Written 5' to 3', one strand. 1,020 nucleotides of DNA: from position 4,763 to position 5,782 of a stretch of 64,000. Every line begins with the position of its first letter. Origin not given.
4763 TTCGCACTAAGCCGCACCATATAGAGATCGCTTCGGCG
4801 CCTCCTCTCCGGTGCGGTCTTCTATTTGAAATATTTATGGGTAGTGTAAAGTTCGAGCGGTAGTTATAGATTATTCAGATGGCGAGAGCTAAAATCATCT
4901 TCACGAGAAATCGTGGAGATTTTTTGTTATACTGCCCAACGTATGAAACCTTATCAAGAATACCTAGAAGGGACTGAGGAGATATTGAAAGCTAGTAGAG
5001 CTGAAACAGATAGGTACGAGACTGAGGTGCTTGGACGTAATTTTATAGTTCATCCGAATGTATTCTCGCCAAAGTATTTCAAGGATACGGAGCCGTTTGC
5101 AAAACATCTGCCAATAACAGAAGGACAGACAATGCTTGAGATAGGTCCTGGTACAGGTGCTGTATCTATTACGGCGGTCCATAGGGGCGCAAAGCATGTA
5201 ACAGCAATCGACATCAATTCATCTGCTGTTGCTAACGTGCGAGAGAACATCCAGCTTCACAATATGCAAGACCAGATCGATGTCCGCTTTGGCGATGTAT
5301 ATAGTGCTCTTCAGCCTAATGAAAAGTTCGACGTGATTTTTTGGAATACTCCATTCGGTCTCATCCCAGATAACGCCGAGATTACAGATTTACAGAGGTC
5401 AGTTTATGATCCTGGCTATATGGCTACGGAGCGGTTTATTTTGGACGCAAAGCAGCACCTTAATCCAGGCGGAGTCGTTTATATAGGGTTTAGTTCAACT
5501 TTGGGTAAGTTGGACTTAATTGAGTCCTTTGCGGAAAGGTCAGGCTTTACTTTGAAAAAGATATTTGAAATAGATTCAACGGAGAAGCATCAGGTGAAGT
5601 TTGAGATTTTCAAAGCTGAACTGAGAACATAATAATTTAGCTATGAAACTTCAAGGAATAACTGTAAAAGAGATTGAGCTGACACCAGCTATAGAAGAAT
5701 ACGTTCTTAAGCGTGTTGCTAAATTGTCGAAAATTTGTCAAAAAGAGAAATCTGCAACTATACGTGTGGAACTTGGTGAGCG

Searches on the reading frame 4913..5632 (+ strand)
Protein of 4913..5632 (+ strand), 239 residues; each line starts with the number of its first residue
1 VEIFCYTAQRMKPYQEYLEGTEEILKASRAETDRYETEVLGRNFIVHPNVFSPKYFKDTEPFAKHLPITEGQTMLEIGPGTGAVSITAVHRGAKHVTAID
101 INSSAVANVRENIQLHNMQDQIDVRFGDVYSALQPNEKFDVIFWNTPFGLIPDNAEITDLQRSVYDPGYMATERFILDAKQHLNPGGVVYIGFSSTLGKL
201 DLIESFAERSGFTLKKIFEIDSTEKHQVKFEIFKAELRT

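Call 67: search_protein_families(library=pfam, max_evalue=0.001, proteins=[window:4913-5632:+])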
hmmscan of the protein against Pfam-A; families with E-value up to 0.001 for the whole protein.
window:4913-5632:+ (239 aa): 20 families
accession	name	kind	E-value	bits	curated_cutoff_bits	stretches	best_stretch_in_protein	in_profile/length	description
PF05175.20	MTS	-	1.4e-18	67.5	23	1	43-205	3-152/170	Methyltransferase small domain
PF03602.21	Cons_hypoth95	-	9.9e-13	48.6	24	1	69-150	40-125/182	Conserved hypothetical protein 95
PF06325.19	PrmA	-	2.3e-11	44.2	22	1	69-145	160-233/296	Ribosomal protein L11 methyltransferase (PrmA)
PF13649.12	Methyltransf_25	-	9.5e-11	42.7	27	1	75-154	2-80/97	Methyltransferase domain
PF13847.12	Methyltransf_31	-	9.8e-11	42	27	1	69-198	2-116/145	Methyltransferase domain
PF12847.13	Methyltransf_18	-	1.4e-08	35.4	27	1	68-142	12-86/151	Methyltransferase domain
PF08241.18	Methyltransf_11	-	3.5e-08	34.4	21.2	1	75-152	1-74/95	Methyltransferase domain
PF02475.24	TRM5-TYW2_MTfase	-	3.5e-08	34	28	1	50-146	18-112/164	TRM5/TYW2 methyltransferase domain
PF13489.12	Methyltransf_23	-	3e-07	30.7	27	1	68-191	20-116/164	Methyltransferase domain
PF00398.26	RrnaAD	-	3.3e-06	26.8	24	1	63-137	23-99/263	Ribosomal RNA adenine dimethylase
PF08242.18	Methyltransf_12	-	4.5e-06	27.7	30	1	75-151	1-78/98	Methyltransferase domain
PF04816.18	TrmK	-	5.6e-06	26.5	27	1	86-142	13-70/205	tRNA (adenine(22)-N(1))-methyltransferase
PF02353.26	CMAS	-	1.2e-05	25.2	27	1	64-142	56-131/273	Mycolic acid cyclopropane synthetase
PF09445.16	Methyltransf_15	-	5e-05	23.4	22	1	74-149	4-82/165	RNA cap guanine-N2 methyltransferase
PF01728.25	FtsJ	-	7.1e-05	23.2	24.1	1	68-144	19-97/181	FtsJ-like methyltransferase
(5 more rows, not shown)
